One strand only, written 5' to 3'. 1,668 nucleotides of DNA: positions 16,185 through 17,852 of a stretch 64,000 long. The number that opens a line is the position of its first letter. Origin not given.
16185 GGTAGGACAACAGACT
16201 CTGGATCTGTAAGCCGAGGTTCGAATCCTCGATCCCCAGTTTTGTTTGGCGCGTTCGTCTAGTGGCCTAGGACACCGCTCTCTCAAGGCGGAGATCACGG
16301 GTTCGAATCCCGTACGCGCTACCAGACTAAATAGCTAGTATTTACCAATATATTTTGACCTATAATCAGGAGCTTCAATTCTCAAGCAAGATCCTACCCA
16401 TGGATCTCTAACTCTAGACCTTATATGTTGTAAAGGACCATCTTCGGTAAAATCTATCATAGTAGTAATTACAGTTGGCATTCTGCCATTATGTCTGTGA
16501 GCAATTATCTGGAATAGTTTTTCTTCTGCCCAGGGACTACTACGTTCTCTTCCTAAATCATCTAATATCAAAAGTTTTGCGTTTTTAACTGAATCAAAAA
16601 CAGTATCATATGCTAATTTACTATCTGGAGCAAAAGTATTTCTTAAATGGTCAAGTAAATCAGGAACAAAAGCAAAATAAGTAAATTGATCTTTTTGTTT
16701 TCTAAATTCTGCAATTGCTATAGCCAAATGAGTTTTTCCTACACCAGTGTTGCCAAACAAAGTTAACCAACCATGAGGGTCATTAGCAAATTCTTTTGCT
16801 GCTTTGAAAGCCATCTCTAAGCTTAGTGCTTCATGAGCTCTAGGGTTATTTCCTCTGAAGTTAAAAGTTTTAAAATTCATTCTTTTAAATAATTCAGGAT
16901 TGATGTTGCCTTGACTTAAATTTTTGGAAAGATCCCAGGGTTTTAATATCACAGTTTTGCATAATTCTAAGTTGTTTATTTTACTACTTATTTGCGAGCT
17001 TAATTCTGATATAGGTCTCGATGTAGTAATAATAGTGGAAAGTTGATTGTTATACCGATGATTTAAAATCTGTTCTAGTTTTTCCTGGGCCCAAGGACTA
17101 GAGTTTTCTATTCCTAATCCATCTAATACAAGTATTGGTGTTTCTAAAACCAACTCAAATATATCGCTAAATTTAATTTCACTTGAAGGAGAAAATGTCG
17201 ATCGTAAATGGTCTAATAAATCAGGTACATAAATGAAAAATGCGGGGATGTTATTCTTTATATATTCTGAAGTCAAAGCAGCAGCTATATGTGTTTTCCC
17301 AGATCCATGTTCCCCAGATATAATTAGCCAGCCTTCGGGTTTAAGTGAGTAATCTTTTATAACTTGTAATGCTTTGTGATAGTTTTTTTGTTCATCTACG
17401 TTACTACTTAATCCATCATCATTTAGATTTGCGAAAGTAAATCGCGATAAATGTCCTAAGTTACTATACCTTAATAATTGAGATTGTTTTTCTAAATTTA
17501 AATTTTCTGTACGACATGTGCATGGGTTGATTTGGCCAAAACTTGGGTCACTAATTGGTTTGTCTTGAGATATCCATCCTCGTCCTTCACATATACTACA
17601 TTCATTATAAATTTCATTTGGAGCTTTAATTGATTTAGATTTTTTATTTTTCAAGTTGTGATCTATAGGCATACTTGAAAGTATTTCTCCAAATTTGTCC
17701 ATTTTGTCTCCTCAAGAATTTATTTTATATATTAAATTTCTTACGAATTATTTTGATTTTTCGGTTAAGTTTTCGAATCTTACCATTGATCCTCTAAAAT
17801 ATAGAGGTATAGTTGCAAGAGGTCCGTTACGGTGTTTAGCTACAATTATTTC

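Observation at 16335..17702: Single polypeptide with two tandem DnaC/DnaI-like AAA+ modules and a zinc ribbon, encoded directly after dnaB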

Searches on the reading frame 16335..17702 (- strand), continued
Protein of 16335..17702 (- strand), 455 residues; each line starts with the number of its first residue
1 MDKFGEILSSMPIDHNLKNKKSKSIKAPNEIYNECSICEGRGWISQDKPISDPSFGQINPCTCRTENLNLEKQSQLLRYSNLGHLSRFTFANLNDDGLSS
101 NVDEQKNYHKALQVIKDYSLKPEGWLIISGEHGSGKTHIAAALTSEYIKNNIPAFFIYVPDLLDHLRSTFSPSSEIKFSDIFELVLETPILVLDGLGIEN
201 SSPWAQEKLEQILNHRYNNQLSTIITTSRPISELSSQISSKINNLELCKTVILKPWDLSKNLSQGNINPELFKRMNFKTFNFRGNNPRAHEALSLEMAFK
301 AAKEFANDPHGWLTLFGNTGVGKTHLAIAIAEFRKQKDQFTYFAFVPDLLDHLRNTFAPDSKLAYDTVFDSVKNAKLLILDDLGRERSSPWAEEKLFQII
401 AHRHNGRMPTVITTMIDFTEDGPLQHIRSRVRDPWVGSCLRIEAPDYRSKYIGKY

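Call 53: find_related_loci(query=A1, collection=viral_contigs, flank=4000)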
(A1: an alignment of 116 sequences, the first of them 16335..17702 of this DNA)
Query A1 (455 aa) in viral_contigs; peptide patterns used: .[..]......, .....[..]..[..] (x = any residue, [..] = any of these).
600 stretches matched a pattern (row limit reached: there are more); 250 encode a relative of the query (tblastn E <= 1e-3); the best 80 are kept; 80 distinct loci.
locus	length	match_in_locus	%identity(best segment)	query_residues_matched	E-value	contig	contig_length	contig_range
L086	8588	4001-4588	31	72-450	6e-20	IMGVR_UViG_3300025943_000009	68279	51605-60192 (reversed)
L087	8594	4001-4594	33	70-452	1e-19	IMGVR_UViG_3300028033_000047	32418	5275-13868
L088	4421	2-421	39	122-448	3e-19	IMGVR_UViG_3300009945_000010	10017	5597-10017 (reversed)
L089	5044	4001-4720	31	35-448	5e-19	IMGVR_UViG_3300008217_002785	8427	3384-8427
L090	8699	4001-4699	25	34-417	6e-18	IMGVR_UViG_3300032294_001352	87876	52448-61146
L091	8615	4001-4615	26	13-420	6e-18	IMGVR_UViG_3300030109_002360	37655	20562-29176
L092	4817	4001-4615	26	13-420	7e-18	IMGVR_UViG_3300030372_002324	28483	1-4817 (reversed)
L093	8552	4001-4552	30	130-448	8e-18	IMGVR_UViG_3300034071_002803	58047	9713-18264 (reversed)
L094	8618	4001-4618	36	58-414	3e-17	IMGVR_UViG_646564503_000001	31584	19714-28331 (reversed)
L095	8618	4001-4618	27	14-420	1e-16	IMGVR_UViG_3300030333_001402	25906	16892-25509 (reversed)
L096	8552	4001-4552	30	128-444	2e-16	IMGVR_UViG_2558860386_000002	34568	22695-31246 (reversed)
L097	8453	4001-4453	34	128-413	3e-16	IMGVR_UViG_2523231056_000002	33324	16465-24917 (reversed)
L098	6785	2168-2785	28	14-420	3e-16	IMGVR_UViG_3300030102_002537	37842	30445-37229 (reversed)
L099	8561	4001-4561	34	35-414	5e-16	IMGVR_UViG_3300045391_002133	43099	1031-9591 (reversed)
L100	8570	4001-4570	30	117-414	6e-16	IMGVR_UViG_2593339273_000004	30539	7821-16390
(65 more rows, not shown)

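Call 57: find_encoding_contigs(protein=P0010, flank=5000, max_places=2)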
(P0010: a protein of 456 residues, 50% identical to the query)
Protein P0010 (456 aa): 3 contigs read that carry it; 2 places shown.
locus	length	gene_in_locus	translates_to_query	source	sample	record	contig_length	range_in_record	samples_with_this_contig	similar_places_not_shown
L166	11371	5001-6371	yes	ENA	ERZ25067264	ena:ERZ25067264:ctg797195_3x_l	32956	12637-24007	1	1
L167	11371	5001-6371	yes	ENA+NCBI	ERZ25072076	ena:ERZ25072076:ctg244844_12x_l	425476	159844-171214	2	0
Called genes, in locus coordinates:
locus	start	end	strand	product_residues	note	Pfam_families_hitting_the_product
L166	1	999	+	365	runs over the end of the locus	PF01926:MMR_HSR1 (weak), PF02421:FeoB_N (weak), PF06071:YchF-GTPase_C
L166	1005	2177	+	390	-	PF04055:Radical_SAM, PF06969:HemN_C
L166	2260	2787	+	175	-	PF01281:Ribosomal_L9_N, PF03948:Ribosomal_L9_C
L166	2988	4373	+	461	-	PF00772:DnaB, PF13481:AAA_25, PF03796:DnaB_C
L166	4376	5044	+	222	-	PF07261:DnaB_2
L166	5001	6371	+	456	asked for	PF00308:Bac_DnaA (faint), PF04851:ResIII (faint), PF13191:AAA_16 (weak), PF01695:IstB_IS21, PF20720:nSTAND3 (faint), PF24883:NPHP3_N (faint), PF00004:AAA (faint), PF01695:IstB_IS21, +4 more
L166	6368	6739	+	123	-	PF11969:DcpS_C (weak), PF01230:HIT (weak)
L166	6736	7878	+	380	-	PF01212:Beta_elim_lyase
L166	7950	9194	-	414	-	PF00583:Acetyltransf_1, PF13527:Acetyltransf_9, PF13673:Acetyltransf_10 (weak), PF13508:Acetyltransf_7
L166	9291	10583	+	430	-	PF00202:Aminotran_3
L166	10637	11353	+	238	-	PF04909:Amidohydro_2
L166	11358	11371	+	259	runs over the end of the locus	PF04909:Amidohydro_2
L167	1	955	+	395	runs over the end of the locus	PF04055:Radical_SAM, PF06969:HemN_C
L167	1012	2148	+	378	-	PF13808:DDE_Tnp_1_assoc, PF01609:DDE_Tnp_1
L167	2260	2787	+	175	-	PF01281:Ribosomal_L9_N, PF03948:Ribosomal_L9_C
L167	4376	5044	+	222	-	PF07261:DnaB_2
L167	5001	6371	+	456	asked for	PF00308:Bac_DnaA (faint), PF04851:ResIII (faint), PF13191:AAA_16 (weak), PF01695:IstB_IS21, PF20720:nSTAND3 (faint), PF24883:NPHP3_N (faint), PF00004:AAA (faint), PF01695:IstB_IS21, +4 more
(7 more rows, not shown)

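Call 58: find_encoding_contigs(protein=P0007, flank=5000, max_places=2)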
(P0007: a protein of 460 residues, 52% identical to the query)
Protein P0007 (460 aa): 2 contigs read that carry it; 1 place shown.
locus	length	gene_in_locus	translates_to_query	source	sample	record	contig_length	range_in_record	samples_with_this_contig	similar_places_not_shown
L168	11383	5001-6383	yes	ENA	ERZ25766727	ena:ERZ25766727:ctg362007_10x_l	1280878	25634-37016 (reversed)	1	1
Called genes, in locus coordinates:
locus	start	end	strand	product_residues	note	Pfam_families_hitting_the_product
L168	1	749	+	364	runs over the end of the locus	PF01926:MMR_HSR1 (weak), PF06071:YchF-GTPase_C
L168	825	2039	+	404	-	PF04055:Radical_SAM, PF06969:HemN_C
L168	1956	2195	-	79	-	-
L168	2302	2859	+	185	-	PF01281:Ribosomal_L9_N, PF03948:Ribosomal_L9_C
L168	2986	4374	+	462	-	PF00772:DnaB, PF13481:AAA_25, PF03796:DnaB_C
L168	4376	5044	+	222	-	PF07261:DnaB_2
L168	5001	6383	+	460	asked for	PF13481:AAA_25 (faint), PF01695:IstB_IS21, PF04851:ResIII (faint), PF13191:AAA_16 (faint), PF13604:AAA_30 (faint), PF00004:AAA (weak), PF00308:Bac_DnaA (weak), PF01695:IstB_IS21, +5 more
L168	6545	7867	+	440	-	-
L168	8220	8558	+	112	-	PF11969:DcpS_C, PF01230:HIT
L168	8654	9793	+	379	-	PF00155:Aminotran_1_2, PF01212:Beta_elim_lyase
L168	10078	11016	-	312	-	PF05598:DUF772, PF01609:DDE_Tnp_1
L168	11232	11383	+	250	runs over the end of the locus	PF13701:DDE_Tnp_1_4, PF01609:DDE_Tnp_1 (weak)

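Call 60: search_protein_representatives(protein=window:16335-17702:-)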
Query: 455 residues. Proteins with E-value up to 0.001 (for the whole library): 18392; up to 1e-10: 3971; up to 1e-30: 454. The best 150 are listed.
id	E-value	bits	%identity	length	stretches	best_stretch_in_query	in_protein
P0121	1.8e-192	656.7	40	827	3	74-451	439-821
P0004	1.1e-167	575.1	45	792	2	87-449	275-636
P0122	9.9e-133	459.8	47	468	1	1-451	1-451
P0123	1.6e-121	422.9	45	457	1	26-449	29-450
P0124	3.7e-113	395.3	42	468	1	1-450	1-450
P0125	3.6e-112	392.1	45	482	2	4-386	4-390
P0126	3.2e-111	388.9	46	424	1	49-451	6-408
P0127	7.2e-107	374.6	42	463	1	1-450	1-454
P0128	3.0e-103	362.7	40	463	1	34-449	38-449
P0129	3.5e-101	355.9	42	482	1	26-418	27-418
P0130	5.1e-98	345.4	44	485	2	34-424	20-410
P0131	4.4e-96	339.0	43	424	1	49-452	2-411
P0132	1.2e-94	334.3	41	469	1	28-453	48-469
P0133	1.3e-94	334.2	41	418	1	48-435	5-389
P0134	2.5e-94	333.2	38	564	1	34-443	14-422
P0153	2.8e-84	300.1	41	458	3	269-450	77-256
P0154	2.6e-83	296.9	41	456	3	294-453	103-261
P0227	2.8e-56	207.8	41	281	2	269-449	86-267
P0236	3.0e-54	201.1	44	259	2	267-450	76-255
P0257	2.2e-51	191.7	47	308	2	296-454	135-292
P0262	1.0e-49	186.2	43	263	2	295-450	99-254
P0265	4.6e-49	184.1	45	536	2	272-454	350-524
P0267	1.4e-48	182.5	44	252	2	270-450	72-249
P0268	2.0e-48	181.9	48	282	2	290-449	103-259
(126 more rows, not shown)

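Call 62: list_cluster_members(proteins=[P0121, P0153, P0154, P0227, P0236, P0262, P0267, P0268, P0257, P0265])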
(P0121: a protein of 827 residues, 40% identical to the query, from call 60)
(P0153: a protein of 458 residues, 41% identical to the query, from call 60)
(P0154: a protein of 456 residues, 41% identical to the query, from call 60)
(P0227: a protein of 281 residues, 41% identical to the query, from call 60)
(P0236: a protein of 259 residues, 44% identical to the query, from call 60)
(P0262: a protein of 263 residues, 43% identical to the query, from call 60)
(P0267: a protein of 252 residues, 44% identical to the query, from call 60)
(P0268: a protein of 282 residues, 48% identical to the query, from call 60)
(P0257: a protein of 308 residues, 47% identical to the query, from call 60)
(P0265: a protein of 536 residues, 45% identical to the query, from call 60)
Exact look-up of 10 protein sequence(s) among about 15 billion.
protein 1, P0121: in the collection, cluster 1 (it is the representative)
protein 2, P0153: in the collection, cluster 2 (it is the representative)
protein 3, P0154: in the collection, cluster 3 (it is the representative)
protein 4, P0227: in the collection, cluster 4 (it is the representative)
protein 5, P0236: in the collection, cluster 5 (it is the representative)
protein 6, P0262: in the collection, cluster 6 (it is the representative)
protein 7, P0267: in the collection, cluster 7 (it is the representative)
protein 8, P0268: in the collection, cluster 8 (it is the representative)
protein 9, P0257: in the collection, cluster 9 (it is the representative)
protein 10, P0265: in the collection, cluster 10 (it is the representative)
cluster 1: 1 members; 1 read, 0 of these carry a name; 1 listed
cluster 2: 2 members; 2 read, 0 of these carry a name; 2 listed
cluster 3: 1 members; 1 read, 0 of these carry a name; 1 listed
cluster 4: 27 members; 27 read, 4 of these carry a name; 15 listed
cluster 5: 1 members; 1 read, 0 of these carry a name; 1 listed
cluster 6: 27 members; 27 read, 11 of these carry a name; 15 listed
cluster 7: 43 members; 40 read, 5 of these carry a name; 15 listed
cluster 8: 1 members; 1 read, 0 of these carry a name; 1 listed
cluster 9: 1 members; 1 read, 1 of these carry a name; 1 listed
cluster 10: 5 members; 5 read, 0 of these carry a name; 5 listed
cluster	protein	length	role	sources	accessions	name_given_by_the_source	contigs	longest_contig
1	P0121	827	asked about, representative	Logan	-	-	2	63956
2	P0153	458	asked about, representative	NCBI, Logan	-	-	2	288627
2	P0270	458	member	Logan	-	-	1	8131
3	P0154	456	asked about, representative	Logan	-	-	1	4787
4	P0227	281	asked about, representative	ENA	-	-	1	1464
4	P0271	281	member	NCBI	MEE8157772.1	MAG: ATP-binding protein [Dehalococcoidia bacterium]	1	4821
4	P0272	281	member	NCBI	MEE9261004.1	MAG: ATP-binding protein [Dehalococcoidia bacterium]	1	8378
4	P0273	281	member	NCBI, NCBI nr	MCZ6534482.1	MAG: ATP-binding protein [Chloroflexi bacterium] | ATP-binding protein [Chloroflexota bacterium]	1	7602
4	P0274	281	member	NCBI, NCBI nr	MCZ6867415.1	MAG: ATP-binding protein [Chloroflexi bacterium] | ATP-binding protein [Chloroflexota bacterium]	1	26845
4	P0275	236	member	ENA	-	-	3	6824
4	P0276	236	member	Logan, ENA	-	-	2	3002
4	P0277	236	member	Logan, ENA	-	-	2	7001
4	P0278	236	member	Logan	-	-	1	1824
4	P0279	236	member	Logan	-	-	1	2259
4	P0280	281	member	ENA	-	-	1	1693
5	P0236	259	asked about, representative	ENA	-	-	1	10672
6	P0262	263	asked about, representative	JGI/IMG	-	DNA replication protein DnaC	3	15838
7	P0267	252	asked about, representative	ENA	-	-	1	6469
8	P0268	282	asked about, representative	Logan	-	-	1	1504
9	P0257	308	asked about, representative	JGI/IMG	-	DNA replication protein DnaC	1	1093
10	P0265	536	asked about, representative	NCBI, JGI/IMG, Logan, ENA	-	-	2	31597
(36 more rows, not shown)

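Call 63: find_related_loci(query=P0267, collection=metagenome_contigs, flank=5000)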
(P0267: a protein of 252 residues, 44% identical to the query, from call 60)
Query P0267 (252 aa) in metagenome_contigs; peptide patterns used: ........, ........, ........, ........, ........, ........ (x = any residue, [..] = any of these).
172 stretches matched a pattern; 5 encode a relative of the query (tblastn E <= 1e-3); 5 distinct loci.
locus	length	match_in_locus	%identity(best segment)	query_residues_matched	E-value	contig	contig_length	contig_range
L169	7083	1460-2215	98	1-252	8e-172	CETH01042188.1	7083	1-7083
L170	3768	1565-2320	86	1-252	1e-158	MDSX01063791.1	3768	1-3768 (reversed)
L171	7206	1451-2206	86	1-252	9e-154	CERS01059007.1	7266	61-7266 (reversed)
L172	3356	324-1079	86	1-252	6e-160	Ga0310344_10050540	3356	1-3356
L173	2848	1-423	99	112-252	4e-96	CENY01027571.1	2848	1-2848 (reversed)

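Call 80: fold_search(model_id=the predicted structure, library=viral)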
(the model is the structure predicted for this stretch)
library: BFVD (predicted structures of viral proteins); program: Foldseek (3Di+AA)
matches with E <= 10: 1454; with E <= 0.001: 136
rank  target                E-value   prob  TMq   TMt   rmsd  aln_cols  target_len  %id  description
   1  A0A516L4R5            2.8e-12  1.00  0.34  0.58  11.8       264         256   21  (no name in the UniProt tables at hand)
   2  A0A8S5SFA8            2.0e-11  1.00  0.32  0.48  15.5       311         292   22  Replicative helicase [Siphoviridae sp. ct3q24]
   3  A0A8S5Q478            1.3e-10  1.00  0.37  0.69   6.5       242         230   20  Replicative helicase (Fragment) [Siphoviridae sp. ctLNL10]
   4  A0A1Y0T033            1.3e-10  1.00  0.35  0.49  10.4       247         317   21  DNA replication protein [Pseudomonas phage Skulduggery]
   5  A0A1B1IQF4            2.1e-10  1.00  0.36  0.59   2.9       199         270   29  (no name in the UniProt tables at hand)
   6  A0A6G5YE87            2.7e-10  1.00  0.34  0.61  10.7       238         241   19  (no name in the UniProt tables at hand)
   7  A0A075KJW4            6.8e-10  1.00  0.35  0.57  10.5       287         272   18  Putative DnaC [Lactobacillus phage Ld17]
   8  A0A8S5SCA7            1.8e-09  1.00  0.32  0.53  10.2       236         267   18  Replicative helicase [Siphoviridae sp. ctqBc4]
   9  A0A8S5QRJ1            1.9e-09  1.00  0.37  0.53   3.6       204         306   20  Replicative helicase [Myoviridae sp. ctRTx89]
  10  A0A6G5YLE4            3.1e-09  1.00  0.32  0.48  10.9       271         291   19  (no name in the UniProt tables at hand)
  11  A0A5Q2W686            4.8e-09  1.00  0.33  0.53  12.9       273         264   19  (no name in the UniProt tables at hand)
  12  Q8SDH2                6.7e-09  1.00  0.34  0.55   3.6       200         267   24  (no name in the UniProt tables at hand)
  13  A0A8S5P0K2            8.8e-09  1.00  0.32  0.42   6.8       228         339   19  Replicative helicase [Myoviridae sp. ctakU3]
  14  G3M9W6                8.8e-09  1.00  0.32  0.51  12.4       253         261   18  Gp225 [Bacillus phage G]
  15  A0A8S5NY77            1.0e-08  1.00  0.33  0.47  14.4       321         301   17  Replicative helicase [Siphoviridae sp. ct16C7]
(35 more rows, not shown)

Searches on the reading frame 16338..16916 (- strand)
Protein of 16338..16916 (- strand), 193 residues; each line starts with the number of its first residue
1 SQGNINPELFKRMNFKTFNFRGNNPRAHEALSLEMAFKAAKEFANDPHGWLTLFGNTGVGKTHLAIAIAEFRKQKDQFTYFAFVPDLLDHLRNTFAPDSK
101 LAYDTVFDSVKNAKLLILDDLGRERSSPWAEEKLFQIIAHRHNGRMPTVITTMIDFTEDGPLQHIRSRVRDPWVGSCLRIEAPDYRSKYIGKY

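Call 46: search_protein_families(library=ncbifam, proteins=[window:16338-16916:-], max_evalue=0.00001)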
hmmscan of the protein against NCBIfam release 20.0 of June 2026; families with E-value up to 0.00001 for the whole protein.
seq(193 aa): 12 families
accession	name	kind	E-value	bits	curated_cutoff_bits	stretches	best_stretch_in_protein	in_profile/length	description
NF005992.0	PRK08116.1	subfamily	3.9e-31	108.2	189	1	7-187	76-253/269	hypothetical protein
NF005304.0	PRK06835.1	equivalog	9.2e-20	71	215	1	8-157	139-291/330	ATP-binding protein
NF038214.1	IS21_help_AAA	equivalog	1.6e-19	70.6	200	1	51-158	93-196/232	IS21-like element helper ATPase IstB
NF006505.0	PRK08939.1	equivalog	2.9e-17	62.9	228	1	29-158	138-264/306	primosomal protein DnaI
NF005378.0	PRK06921.1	subfamily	2.7e-14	52.9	207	1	8-152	76-222/266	hypothetical protein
NF006616.1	PRK09183.1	subfamily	1.1e-10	41.3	300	1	52-157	104-206/253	IS21-like element helper ATPase IstB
NF005931.1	PRK07952.1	equivalog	1.3e-10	41.3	357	1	32-156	84-207/246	replicative helicase loader DnaC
NF009043.0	PRK12377.1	subfamily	5.9e-09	35.9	389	1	19-156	75-207/248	ATP-binding protein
NF001154.0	PRK00149.3-3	equivalog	1e-08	34.6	410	1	34-151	133-254/462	chromosomal replication initiator protein DnaA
TIGR00362.1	DnaA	equivalog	4.6e-08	32.6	343.9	1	34-152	120-240/437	chromosomal replication initiator protein DnaA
TIGR03420.1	DnaA_homol_Hda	equivalog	5.3e-07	29.4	194.8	1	38-150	27-128/226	DnaA regulatory inactivator Hda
NF005098.0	PRK06526.1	subfamily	9.6e-06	25.2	296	0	51-156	112-213/266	transposase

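Call 47: search_protein_families(library=pfam, proteins=[window:16338-16916:-], max_evalue=0.01)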
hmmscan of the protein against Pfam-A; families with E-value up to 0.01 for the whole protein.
seq(193 aa): 5 families
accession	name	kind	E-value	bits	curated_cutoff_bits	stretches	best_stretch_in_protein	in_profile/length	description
PF01695.23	IstB_IS21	-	1.5e-14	54.6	24.1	1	51-158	95-198/238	IstB-like ATP binding protein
PF00308.24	Bac_DnaA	-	1.2e-05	26.1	23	1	12-151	4-136/162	Bacterial DnaA ATPAse domain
PF00910.28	RNA_helicase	-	0.0022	18.9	21.5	0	52-139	2-76/105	RNA helicase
PF20720.3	nSTAND3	-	0.0064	16.6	27.2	1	36-96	6-62/155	Novel STAND NTPase 3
PF04851.21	ResIII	-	0.0089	16.4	22.5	1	51-98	26-76/164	Type III restriction enzyme, res subunit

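Call 77: search_protein_families(library=phrogs, proteins=[window:16338-16916:-], max_evalue=1e-8)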
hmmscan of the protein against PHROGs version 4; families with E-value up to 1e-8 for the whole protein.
seq(193 aa): 2 families
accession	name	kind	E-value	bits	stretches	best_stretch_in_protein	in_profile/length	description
phrog_50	-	DNA, RNA and nucleotide metabolism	1.9e-34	120.7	1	5-152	330-474/570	DnaC-like helicase loader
phrog_3277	-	DNA, RNA and nucleotide metabolism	8.2e-21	75.5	1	51-158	13-123/168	DnaC-like helicase loader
